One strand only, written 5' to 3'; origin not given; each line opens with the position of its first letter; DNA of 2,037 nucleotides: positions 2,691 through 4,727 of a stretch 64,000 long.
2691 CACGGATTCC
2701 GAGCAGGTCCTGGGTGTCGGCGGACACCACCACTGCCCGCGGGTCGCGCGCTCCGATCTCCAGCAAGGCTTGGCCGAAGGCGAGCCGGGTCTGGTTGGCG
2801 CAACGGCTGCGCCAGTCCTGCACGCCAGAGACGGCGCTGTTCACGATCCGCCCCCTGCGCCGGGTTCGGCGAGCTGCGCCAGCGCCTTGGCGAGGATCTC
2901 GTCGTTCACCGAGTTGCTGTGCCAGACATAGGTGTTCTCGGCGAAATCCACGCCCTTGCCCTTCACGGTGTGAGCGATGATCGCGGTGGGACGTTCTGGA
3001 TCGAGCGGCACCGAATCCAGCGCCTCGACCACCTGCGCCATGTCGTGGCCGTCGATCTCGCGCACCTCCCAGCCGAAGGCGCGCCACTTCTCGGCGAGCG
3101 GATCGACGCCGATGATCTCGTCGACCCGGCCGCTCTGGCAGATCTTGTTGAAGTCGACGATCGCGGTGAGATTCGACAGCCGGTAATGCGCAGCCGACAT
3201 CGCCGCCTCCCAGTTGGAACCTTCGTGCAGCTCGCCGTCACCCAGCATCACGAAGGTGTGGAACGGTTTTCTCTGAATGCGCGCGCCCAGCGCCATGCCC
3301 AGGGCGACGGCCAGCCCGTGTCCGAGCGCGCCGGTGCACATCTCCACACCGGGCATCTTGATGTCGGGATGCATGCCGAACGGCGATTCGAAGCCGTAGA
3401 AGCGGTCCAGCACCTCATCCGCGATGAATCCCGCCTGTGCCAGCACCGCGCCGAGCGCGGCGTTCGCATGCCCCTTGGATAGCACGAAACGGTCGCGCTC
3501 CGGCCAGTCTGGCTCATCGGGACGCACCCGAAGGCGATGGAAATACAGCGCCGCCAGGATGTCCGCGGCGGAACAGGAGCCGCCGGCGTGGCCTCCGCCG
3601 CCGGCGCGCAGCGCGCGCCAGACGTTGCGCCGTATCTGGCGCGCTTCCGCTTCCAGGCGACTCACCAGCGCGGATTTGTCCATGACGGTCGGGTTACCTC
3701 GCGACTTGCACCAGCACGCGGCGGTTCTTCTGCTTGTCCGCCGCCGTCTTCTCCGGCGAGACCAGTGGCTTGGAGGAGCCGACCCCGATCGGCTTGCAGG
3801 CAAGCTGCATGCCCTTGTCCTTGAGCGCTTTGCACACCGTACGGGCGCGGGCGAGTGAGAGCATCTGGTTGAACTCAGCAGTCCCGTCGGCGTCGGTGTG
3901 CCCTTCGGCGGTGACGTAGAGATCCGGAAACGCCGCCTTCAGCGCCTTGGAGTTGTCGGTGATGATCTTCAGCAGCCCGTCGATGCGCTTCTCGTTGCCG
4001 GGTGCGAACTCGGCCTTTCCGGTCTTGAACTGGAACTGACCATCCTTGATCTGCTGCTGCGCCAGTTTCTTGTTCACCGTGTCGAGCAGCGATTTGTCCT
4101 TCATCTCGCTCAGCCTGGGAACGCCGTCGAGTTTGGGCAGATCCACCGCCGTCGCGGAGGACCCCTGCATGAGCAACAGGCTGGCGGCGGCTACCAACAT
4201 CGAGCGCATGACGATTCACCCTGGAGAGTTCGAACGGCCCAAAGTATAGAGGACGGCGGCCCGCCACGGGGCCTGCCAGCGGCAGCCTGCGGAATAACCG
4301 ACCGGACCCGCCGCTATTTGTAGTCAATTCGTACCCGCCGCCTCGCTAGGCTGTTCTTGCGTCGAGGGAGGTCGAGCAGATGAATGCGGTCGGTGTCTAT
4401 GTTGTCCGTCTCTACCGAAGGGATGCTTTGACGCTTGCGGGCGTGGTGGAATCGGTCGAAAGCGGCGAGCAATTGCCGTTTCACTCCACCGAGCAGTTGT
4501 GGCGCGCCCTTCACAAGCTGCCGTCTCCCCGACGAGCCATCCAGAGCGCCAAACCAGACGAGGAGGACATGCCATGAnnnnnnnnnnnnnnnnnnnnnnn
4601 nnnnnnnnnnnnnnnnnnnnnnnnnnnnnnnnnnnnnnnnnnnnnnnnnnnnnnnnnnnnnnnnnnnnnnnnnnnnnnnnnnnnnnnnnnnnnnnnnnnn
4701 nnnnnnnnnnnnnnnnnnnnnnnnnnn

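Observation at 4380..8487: Low-G+C three-gene locus: coupled 65-aa ORF, secreted 4-Cys protein and a STAND-BTAD regulator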

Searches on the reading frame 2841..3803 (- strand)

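Call 5: search_protein_families(library=pfam, proteins=[window:2841-3803:-], max_evalue=0.01)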
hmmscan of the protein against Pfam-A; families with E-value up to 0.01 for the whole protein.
window:2841-3803:- (320 aa): 3 families
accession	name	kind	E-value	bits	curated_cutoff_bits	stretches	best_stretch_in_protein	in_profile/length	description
PF00456.26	Transketolase_N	-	4.5e-45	154.5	22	1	56-304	8-268/334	Transketolase, thiamine diphosphate binding domain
PF13292.11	DXP_synthase_N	-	2.5e-05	24.1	21.2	1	162-226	115-178/274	1-deoxy-D-xylulose-5-phosphate synthase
PF00676.26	E1_dh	-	4.1e-05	23.1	22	1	157-261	98-203/300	Dehydrogenase E1 component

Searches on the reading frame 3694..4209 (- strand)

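Call 5: search_protein_families(library=pfam, proteins=[window:3694-4209:-], max_evalue=0.01)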
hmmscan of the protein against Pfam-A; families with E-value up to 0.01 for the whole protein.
window:3694-4209:- (171 aa): 1 family
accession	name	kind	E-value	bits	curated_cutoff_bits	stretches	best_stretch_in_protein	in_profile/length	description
PF00691.25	OmpA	-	1e-09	39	27.2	1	61-163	2-98/98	OmpA family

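Call 6: search_protein_families(library=ncbifam, proteins=[window:3694-4209:-], max_evalue=0.01)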
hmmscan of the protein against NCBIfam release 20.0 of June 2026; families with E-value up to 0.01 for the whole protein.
window:3694-4209:- (171 aa): 29 families (the best 25 are shown)
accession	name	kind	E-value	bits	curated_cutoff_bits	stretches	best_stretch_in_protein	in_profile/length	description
NF053611.1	YiaD_Gzip_OmpA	equivalog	3.3e-16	59.6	175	1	57-168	102-205/206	YiaD family glycine zipper/OmpA-like lipoprotein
NF053585.1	OMP_LP_YfiB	equivalog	2.3e-15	56.8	128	1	99-169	90-160/163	outer membrane lipoprotein YfiB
TIGR02802.1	Pal_lipo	equivalog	9.2e-12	45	125.35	1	83-167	18-102/104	peptidoglycan-associated lipoprotein Pal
NF053612.1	anchor_PA1041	equivalog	2.9e-11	43.8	250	1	53-169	126-235/236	PA1041 family peptidoglycan-binding anchor lipoprotein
NF053613.1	OMP_toxin_LptF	equivalog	7.8e-11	42.1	400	1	56-169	140-245/256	lipotoxin F family OmpA-related lipoprotein LptF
TIGR03350.1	type_VI_ompA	equivalog_domain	2.5e-10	40.4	139.8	1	64-169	30-137/137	type VI secretion system protein TssL, long form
NF045787.1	OmpABordt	equivalog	2.9e-08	33.6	200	1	98-169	118-189/194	outer membrane protein OmpA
NF007804.1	PRK10510.1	equivalog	1.3e-07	31.2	307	1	94-168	141-215/219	OmpA family lipoprotein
NF052230.1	T9SS_PorE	exception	1.4e-07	30.2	600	1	61-156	519-607/648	PorE family type IX secretion system protein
NF006541.1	PRK09038.1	equivalog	4.1e-07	29.9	283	1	68-170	145-249/253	flagellar motor protein MotD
NF008067.1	PRK10802.1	equivalog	9.8e-07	28.8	261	1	85-167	87-170/171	peptidoglycan-associated lipoprotein Pal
NF053607.1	CHU_0125_OmpA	equivalog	1.3e-06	27.2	620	1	64-168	538-635/639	CHU_0125 family OmpA-like outer membrane integrity protein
NF007424.1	PRK09967.1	equivalog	1.5e-06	28.4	155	1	99-169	86-157/160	OmpA family protein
TIGR03789.1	pdsO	hypoth_equivalog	1.5e-06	28.1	152.2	1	56-167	138-241/243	sortase-associated OmpA-like protein PdsO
NF047726.1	AutTranAdhPGAsTpgA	equivalog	4.2e-06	26.1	350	1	68-136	160-228/268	trimeric autotransporter adhesin/peptidogylcan-associated protein TpgA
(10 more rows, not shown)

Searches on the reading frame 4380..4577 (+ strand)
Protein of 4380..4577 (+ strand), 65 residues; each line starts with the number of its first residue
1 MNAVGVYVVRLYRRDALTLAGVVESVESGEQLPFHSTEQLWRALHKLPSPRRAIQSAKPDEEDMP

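Call 5: search_protein_families(library=pfam, proteins=[window:4380-4577:+], max_evalue=0.01)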
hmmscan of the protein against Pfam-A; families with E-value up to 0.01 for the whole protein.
window:4380-4577:+ (65 aa): 0 families

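Call 6: search_protein_families(library=ncbifam, proteins=[window:4380-4577:+], max_evalue=0.01)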
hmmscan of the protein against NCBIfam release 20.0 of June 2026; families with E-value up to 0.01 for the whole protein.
window:4380-4577:+ (65 aa): 0 families

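Call 8: find_homologous_proteins(query=window:4380-4577:+, max_evalue=0.1)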
Query window:4380-4577:+ (65 aa): 77 proteins with E <= 0.1 among 77 candidates.
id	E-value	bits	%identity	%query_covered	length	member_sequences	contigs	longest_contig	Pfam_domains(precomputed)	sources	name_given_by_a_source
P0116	3.7e-35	136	100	100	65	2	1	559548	-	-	-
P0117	3.7e-28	114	85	100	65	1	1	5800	-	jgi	jgi:hypothetical protein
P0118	3.9e-27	110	83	100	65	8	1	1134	-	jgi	-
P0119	9.7e-26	106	83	100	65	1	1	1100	-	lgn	-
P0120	7.2e-23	97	76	97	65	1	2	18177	-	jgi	jgi:hypothetical protein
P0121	2.0e-22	96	75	97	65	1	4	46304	-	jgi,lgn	jgi:hypothetical protein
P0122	2.2e-22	95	68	100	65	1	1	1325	-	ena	-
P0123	2.5e-22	95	71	97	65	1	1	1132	-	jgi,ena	-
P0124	7.9e-22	94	73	95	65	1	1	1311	-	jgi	-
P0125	1.0e-21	93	73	95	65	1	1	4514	-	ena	-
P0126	1.0e-21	93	71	100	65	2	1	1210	-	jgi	jgi:hypothetical protein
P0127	1.1e-21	93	71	97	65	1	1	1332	-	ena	-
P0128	1.2e-21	93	73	95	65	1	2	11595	-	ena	-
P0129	1.2e-21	93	73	95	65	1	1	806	-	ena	-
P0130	1.3e-21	93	70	97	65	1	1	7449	-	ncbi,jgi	-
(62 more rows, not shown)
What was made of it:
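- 4380..4577 (+): Small cytoplasmic protein of 65 aa with a beta-beta-beta-alpha fold and a disordered tail. Motifs are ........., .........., PF, LW and LPSP. RBS is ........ at 4364-4371. 77 homologues, nearly all 65 aa (call 8).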

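Call 18: search_protein_families(library=padloc, proteins=[window:4380-4577:+], max_evalue=0.01)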
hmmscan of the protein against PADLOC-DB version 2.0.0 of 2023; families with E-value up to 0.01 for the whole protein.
window:4380-4577:+ (65 aa): 0 families

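Call 28: predict_structure(alignment_id=A2)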
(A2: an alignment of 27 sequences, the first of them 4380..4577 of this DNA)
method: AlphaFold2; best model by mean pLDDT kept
length: 65 residues; sequences in the alignment: 27
mean_pLDDT: 76.5   pTM: 0.59
mean pLDDT of the five models: 76.5, 75.4, 74.7, 74.6, 73.6
residues with pLDDT >= 90: 26; 70-90: 19; 50-70: 6; < 50: 14
segments of 3 or more residues with pLDDT < 50: 52-65
pLDDT, mean of each block of 10 residues (from residue 1): 78 86 91 94 81 46 42
secondary structure, 60 per line:
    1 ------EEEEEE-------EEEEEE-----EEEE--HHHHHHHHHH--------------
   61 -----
elements in order: E7-12 E20-25 E31-34 H37-46
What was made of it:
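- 4380..4577 (+): AlphaFold2 pLDDT is 76 overall and above 90 in the core, with strands at 7-12, 20-25 and 31-34 and a helix at 37-46 (call 28).
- The small protein has no signal peptide and has a well-folded conserved domain (call 28).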

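Call 34: fold_search(model_id=the predicted structure, library=pdb)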
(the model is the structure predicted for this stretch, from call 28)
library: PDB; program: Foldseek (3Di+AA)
matches with E <= 10: 616; with E <= 0.001: 0
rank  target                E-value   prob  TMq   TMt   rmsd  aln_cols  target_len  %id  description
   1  9xps_5                4.8e-01  0.90  0.39  0.12   1.9        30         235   20  The neck structure of the Phage Phikz (released 2026-02-11)
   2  9xps_7                5.8e-01  0.82  0.39  0.13   3.7        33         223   21  The neck structure of the Phage Phikz (released 2026-02-11)
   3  2k3r_MODEL_1_A        5.8e-01  0.69  0.34  0.25   2.6        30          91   27  Pfu Rpp21 structure and assignments (released 2008-12-02)
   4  6k0a_G                6.2e-01  0.23  0.26  0.16   9.6        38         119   13  cryo-EM structure of an archaeal Ribonuclease P (released 2019-06-19)
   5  2ki7_MODEL_1_B        6.6e-01  0.69  0.34  0.24   2.7        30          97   27  The solution structure of RPP29-RPP21 complex from Pyrococcus furiosus (released 2009-09-15)
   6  6k0b_G                6.6e-01  0.23  0.27  0.16   9.6        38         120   13  cryo-EM structure of archaeal Ribonuclease P with mature tRNA (released 2019-06-19)
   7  1y43_B                7.4e-01  0.77  0.39  0.16   1.9        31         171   13  crystal structure of aspergilloglutamic peptidase from Aspergillus niger (released 2005-12-13)
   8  3hph_A                7.9e-01  0.47  0.34  0.14   4.3        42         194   14  Closed tetramer of Visna virus integrase (residues 1-219) in complex with LEDGF IBD (released 2009-07-28)
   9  9xps_1                8.4e-01  0.75  0.36  0.11   2.4        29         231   21  The neck structure of the Phage Phikz (released 2026-02-11)
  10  3hph_D                9.0e-01  0.44  0.34  0.14   4.3        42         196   14  Closed tetramer of Visna virus integrase (residues 1-219) in complex with LEDGF IBD (released 2009-07-28)
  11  9xps_8                1.0e+00  0.75  0.38  0.13   1.8        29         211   21  The neck structure of the Phage Phikz (released 2026-02-11)
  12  9xps_6                1.0e+00  0.54  0.37  0.13   4.8        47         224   15  The neck structure of the Phage Phikz (released 2026-02-11)
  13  7u32_B                1.1e+00  0.38  0.35  0.14   4.4        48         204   12  MVV cleaved synaptic complex (CSC) intasome at 3.4 A resolution (released 2022-05-11)
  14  9xps_3                1.2e+00  0.69  0.38  0.11   1.8        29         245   21  The neck structure of the Phage Phikz (released 2026-02-11)
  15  2zae_D                1.2e+00  0.57  0.33  0.23   3.0        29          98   24  Crystal structure of protein Ph1601p in complex with protein Ph1771p of archaeal ribonuclease P from Pyrococcus horiko (released 2008-10-14)
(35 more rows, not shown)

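Call 36: search_protein_representatives(alignment_id=A2)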
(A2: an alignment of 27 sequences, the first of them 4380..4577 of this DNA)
Query: 27 sequences, 65 profile positions. Proteins with E-value up to 0.001 (for the whole library): 598; up to 1e-10: 32; up to 1e-30: 1. The best 150 are listed.
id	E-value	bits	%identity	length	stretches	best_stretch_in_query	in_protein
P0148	7.1e-34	131.4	-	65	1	1-64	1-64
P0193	4.1e-24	100.2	-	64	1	1-64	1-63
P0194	1.8e-20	88.5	-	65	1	2-64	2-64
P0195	2.2e-20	88.2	-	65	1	1-64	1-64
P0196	2.5e-19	84.8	-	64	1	1-56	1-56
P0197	3.1e-19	84.6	-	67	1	1-50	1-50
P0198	4.4e-19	84.1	-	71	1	20-64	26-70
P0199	1.7e-17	78.9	-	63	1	1-58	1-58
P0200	8.6e-16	73.5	-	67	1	6-62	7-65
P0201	7.7e-15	70.5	-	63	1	1-59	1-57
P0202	1.3e-14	69.7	-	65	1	1-63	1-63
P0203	1.2e-13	66.6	-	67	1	1-42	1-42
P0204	1.3e-13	66.5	-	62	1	1-60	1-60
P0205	1.9e-13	66.0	-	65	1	1-64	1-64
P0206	2.5e-13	65.6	-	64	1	2-63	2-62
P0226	1.5e-10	56.7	-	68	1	7-53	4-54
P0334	6.5e-07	45.1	-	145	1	6-46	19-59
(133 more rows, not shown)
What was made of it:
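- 4380..4577 (+): The profile search finds 598 clusters at 50% identity, almost all stand-alone proteins of 57-90 aa (call 36).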

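Call 38: find_related_loci(query=A2, collection=genome_contigs, flank=8000)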
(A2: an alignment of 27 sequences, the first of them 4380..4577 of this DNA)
Query A2 (65 aa) in genome_contigs; peptide patterns used: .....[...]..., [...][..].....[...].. (x = any residue, [..] = any of these).
75 stretches matched a pattern; 14 encode a relative of the query (tblastn E <= 1e-3); 14 distinct loci.
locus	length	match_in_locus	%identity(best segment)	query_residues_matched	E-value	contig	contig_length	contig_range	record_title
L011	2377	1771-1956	73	1-62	7e-28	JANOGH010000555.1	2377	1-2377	MAG: Betaproteobacteria bacterium isolate SOY_64_metabat_231_sub SOY_64_k141_437722, whole genome shotgun sequence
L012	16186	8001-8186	71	1-62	2e-27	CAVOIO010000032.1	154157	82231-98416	MAG: uncultured beta proteobacterium isolate MFD10007.bin.2.188 genome assembly, contig: contig_54606, whole genome shot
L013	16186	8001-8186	69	1-62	2e-27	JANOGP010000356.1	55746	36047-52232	MAG: Betaproteobacteria bacterium isolate SOY_64_metabat_149_sub SOY_64_k141_3256589, whole genome shotgun sequence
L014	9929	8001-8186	66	1-62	2e-26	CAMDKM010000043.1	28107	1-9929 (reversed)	MAG: Bordetella parapertussis isolate TH-08apr19-40 genome assembly, contig: TH-08apr19-C4353, whole genome shotgun sequ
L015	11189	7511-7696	69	1-62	2e-26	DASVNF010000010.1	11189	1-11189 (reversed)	MAG TPA_asm: Burkholderiales bacterium isolate SMAG_U3119 k141_854194, whole genome shotgun sequence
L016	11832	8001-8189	70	1-63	4e-26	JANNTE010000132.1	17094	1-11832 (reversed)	MAG: Betaproteobacteria bacterium isolate SOY_31_concoct_354_sub SOY_31_k141_717177, whole genome shotgun sequence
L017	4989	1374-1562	68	1-63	1e-25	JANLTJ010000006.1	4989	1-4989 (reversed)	MAG: Betaproteobacteria bacterium isolate OTE_25_metabat_186 OTE_25_k141_2058956, whole genome shotgun sequence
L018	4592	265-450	63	1-62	9e-25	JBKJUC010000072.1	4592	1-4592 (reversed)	MAG: Burkholderiales bacterium isolate ant_bin.647 k117_5515419, whole genome shotgun sequence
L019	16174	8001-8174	69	1-58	1e-24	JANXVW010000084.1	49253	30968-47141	MAG: Betaproteobacteria bacterium isolate GL140_1_metabat_206_sub GL140_1_k141_425279, whole genome shotgun sequence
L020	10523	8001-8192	64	1-64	1e-24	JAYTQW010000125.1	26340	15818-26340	MAG: Rhodospirillales bacterium isolate GFS_4714 GFS_4714_124, whole genome shotgun sequence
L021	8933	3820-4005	68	1-62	3e-24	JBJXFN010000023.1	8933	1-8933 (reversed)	MAG: Burkholderiales bacterium isolate F1F2.bin.439 k127_46498, whole genome shotgun sequence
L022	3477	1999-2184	55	1-62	2e-20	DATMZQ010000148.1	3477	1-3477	MAG TPA_asm: Burkholderiales bacterium isolate SMAG_U11139 k141_753032, whole genome shotgun sequence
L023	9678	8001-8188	60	1-63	5e-17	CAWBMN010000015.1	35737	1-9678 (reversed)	MAG: uncultured beta proteobacterium isolate MFD02242.bin.1.57 genome assembly, contig: contig_83094, whole genome shotg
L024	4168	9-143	56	19-63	3e-12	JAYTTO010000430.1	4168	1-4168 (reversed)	MAG: Betaproteobacteria bacterium isolate GFS_541 GFS_541_429, whole genome shotgun sequence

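Call 42: find_encoding_contigs(protein=P0334, flank=6000, max_places=3)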
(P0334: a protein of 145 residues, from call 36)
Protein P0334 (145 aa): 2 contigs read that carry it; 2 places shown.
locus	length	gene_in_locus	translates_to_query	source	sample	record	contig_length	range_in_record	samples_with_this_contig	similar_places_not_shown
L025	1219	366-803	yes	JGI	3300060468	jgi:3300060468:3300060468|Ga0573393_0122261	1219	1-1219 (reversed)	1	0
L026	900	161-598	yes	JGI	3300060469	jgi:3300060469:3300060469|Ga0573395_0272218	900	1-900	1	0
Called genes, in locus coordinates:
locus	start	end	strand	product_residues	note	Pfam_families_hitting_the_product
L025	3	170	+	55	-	?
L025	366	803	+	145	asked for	PF00196:GerE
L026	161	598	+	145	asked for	PF00196:GerE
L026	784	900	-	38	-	?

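Call 43: find_encoding_contigs(protein=P0226, flank=6000, max_places=3)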
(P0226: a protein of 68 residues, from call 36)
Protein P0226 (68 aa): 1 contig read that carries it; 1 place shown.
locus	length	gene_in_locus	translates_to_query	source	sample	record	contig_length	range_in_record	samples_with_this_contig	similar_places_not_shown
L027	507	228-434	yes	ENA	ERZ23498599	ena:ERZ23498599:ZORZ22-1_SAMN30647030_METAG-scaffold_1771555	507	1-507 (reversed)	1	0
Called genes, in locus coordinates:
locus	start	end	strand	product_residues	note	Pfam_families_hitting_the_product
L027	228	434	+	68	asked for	-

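Call 73: search_protein_families(library=pfam, alignment_id=A4, max_evalue=1)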
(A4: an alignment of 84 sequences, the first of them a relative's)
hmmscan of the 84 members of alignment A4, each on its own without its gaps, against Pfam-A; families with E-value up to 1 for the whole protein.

A. member 1, P0230 (73 aa): 1 family
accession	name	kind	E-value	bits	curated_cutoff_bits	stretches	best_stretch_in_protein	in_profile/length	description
PF09378.16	HAS-barrel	-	0.18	12.3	25.2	1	6-45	27-63/90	HAS barrel domain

B. families by the number of members that match (of 84 scanned): 18 families
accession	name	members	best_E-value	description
PF23284.2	KOW2_Spt5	3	0.00039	Transcription elongation factor SPT5, second KOW domain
PF25417.1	DUF7889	2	0.0043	Family of unknown function (DUF7889)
PF09378.16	HAS-barrel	2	0.1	HAS barrel domain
PF02510.20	SPAN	1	0.0021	Surface presentation of antigen domain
PF04019.17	DUF359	1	0.041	Protein of unknown function (DUF359)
PF05059.19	Orbi_VP4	1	0.064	Orbivirus VP4 core protein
PF15220.11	HILPDA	1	0.075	Hypoxia-inducible lipid droplet-associated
PF23920.1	DUF7259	1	0.082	Domain of unknown function (DUF7259)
PF10454.14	DUF2458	1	0.087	Protein of unknown function (DUF2458)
PF05402.18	PqqD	1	0.1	Coenzyme PQQ synthesis protein D (PqqD)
PF02828.21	L27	1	0.11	L27 domain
PF19956.5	EAD2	1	0.12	Effector-associated domain 2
PF20552.4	HTH_62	1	0.12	Recombinase-like helix-turn-helix domain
PF15138.11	Syncollin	1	0.15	Syncollin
PF04262.19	Glu_cys_ligase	1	0.15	Glutamate-cysteine ligase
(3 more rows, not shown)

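Call 74: search_solved_structures(query=A4, max_evalue=10)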
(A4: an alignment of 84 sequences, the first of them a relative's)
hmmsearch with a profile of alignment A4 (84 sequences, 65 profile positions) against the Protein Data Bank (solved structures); distinct sequences matched with E-value up to 10: 17.
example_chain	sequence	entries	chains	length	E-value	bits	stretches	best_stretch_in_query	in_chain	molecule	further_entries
8fre_A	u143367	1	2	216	0.014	18.4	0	22-58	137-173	RBL4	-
5ikc_M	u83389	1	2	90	0.028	17.4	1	9-46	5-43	Neuronal migration protein doublecortin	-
2xrp_I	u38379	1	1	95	0.031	17.3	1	9-46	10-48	NEURONAL MIGRATION PROTEIN DOUBLECORTIN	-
6rev_N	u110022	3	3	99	0.033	17.2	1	9-46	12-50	Neuronal migration protein doublecortin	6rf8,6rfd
5in7_A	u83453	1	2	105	0.041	16.9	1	9-46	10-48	Neuronal migration protein doublecortin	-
5io9_A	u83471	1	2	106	0.042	16.9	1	9-46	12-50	Neuronal migration protein doublecortin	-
5ioi_A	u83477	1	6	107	0.043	16.8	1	9-46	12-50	Neuronal migration protein doublecortin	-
1mjd_A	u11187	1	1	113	0.048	16.7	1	9-46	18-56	DOUBLECORTIN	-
2bqq_A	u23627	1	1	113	0.048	16.7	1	9-46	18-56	NEURONAL MIGRATION PROTEIN DOUBLECORTIN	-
4atu_I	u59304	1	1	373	0.22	14.6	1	9-46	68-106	NEURONAL MIGRATION PROTEIN DOUBLECORTIN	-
9evs_M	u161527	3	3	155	0.45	13.6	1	18-57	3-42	uS14m | Small ribosomal subunit protein uS14m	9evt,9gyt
1mfw_A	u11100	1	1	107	0.74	12.9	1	9-47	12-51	DOUBLECORTIN-LIKE KINASE (N-TERMINAL DOMAIN)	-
1mg4_A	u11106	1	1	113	0.87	12.6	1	9-47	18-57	DOUBLECORTIN-LIKE KINASE (N-TERMINAL DOMAIN)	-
1uf0_A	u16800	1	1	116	0.92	12.6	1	9-47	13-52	Serine/threonine-protein kinase DCAMKL1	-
6fc2_A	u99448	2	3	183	1.6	11.8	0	32-51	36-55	Eukaryotic translation initiation factor 4E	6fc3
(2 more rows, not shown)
